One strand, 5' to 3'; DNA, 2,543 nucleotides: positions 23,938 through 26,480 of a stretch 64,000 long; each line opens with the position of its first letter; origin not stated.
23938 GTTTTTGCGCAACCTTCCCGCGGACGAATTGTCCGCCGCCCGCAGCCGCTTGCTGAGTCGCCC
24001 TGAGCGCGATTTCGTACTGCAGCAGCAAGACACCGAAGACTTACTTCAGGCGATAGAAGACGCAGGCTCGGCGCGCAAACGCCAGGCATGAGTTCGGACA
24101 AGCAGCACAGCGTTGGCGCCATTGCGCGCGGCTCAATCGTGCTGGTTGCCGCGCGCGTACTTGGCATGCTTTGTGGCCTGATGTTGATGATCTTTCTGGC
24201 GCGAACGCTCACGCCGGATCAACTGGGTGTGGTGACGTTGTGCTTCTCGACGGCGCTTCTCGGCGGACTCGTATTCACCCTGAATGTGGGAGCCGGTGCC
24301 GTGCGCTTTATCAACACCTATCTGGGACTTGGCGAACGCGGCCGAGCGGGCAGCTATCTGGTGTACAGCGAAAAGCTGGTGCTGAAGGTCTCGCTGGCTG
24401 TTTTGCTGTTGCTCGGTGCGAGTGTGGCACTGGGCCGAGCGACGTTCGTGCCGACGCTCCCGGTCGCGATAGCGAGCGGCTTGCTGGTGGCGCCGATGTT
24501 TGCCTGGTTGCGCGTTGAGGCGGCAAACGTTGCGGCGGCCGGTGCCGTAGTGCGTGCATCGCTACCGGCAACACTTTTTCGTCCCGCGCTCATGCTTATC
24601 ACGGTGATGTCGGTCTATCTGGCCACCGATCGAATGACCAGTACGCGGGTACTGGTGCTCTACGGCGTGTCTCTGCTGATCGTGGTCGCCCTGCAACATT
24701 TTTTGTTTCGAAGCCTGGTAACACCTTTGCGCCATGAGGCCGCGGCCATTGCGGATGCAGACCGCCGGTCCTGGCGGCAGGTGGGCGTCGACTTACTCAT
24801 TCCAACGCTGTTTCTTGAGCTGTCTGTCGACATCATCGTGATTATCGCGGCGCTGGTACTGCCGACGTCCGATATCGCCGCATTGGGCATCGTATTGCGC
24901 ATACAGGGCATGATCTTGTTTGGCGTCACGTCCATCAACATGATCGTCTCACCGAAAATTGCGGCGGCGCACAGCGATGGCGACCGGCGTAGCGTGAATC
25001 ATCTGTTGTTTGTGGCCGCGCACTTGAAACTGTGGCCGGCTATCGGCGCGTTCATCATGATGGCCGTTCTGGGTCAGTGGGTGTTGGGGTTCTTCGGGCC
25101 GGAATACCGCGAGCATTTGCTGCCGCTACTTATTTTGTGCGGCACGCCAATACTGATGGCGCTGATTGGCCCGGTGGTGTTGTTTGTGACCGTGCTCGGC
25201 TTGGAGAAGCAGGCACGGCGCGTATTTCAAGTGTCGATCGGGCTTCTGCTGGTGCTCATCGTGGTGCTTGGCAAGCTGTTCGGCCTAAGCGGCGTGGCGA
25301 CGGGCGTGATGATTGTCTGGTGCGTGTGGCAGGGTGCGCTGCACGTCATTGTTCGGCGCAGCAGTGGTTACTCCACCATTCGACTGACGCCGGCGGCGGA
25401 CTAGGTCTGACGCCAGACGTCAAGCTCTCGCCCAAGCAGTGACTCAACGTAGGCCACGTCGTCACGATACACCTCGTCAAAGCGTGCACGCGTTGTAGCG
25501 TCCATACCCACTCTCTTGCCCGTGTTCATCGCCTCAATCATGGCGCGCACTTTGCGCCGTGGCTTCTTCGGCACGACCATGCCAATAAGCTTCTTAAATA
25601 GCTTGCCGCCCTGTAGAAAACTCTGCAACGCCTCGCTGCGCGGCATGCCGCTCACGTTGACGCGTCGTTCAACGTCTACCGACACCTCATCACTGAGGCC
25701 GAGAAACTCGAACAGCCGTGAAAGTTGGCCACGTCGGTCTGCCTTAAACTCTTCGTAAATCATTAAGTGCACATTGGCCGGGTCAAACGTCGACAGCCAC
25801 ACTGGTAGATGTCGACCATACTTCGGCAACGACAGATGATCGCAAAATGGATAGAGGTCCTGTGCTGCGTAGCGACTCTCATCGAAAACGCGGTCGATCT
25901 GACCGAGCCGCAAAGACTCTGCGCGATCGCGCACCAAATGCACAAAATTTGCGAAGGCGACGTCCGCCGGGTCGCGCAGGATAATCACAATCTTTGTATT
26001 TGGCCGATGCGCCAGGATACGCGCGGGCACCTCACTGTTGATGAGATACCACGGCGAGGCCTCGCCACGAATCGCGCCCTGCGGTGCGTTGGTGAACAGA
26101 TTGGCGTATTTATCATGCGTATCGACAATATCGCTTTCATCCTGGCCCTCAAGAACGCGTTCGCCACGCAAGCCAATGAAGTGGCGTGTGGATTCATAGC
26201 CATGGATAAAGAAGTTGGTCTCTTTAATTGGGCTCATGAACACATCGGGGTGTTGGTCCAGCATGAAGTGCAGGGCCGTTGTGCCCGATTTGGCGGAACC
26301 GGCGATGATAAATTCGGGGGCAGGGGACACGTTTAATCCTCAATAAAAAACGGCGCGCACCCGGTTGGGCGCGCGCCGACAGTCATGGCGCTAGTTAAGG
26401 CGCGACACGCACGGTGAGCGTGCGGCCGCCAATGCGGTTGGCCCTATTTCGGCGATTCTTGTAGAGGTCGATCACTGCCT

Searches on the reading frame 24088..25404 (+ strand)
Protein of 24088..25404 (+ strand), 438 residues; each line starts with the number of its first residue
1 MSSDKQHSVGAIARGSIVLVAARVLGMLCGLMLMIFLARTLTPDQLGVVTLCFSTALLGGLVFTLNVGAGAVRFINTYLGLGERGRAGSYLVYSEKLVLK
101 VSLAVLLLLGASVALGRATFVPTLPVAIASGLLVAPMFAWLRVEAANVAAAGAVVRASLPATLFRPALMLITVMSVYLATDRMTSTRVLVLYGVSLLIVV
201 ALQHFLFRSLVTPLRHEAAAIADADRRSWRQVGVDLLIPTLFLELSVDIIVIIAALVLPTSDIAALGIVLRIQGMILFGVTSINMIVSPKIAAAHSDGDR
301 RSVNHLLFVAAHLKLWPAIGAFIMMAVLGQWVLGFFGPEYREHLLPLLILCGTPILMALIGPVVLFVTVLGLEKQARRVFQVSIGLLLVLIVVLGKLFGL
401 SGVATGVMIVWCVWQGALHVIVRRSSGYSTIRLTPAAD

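Call 35: search_protein_families(library=pfam, proteins=[window:24088-25404:+], max_evalue=0.001)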
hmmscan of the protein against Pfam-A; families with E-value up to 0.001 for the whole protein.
window:24088-25404:+ (438 aa): 0 families

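Call 46: search_protein_families(library=ncbifam, proteins=[window:24088-25404:+], max_evalue=1)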
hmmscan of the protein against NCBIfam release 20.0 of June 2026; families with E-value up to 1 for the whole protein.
window:24088-25404:+ (438 aa): 2 families
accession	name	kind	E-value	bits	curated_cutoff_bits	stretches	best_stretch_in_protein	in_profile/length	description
NF041503.1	WZX_like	subfamily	0.00042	19.5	300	1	251-371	253-371/429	O-unit flippase-like protein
NF047908.1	AldhRedAhr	equivalog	0.086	11.7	470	1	231-327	227-315/335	NADPH-dependent aldehyde reductase Ahr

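Call 100: search_protein_families(library=ncbifam, proteins=[window:24088-25404:+], max_evalue=0.00001)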
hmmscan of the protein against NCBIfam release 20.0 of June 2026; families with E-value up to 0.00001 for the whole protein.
window:24088-25404:+ (438 aa): 0 families

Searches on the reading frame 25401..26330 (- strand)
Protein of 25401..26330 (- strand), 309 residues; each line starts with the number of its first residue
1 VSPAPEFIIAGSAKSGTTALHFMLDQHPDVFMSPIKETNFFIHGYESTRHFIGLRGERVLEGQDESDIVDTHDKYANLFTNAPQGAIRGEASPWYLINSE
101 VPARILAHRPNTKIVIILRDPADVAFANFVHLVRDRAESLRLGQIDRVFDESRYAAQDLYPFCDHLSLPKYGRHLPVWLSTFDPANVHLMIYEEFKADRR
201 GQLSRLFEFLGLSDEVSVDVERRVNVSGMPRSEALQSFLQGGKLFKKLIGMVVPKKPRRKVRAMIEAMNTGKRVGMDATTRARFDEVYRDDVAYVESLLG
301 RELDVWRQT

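Call 35: search_protein_families(library=pfam, proteins=[window:25401-26330:-], max_evalue=0.001)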
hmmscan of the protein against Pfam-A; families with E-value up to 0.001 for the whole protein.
window:25401-26330:- (309 aa): 2 families
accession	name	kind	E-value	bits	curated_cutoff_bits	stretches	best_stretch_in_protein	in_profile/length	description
PF13469.12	Sulfotransfer_3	-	1.9e-22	81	27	1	5-213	1-213/216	Sulfotransferase family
PF00685.33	Sulfotransfer_1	-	3.5e-19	69.6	22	1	6-225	3-196/255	Sulfotransferase domain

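Call 100: search_protein_families(library=ncbifam, proteins=[window:25401-26330:-], max_evalue=0.00001)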
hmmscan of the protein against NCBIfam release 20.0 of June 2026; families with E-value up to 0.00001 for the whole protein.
window:25401-26330:- (309 aa): 0 families
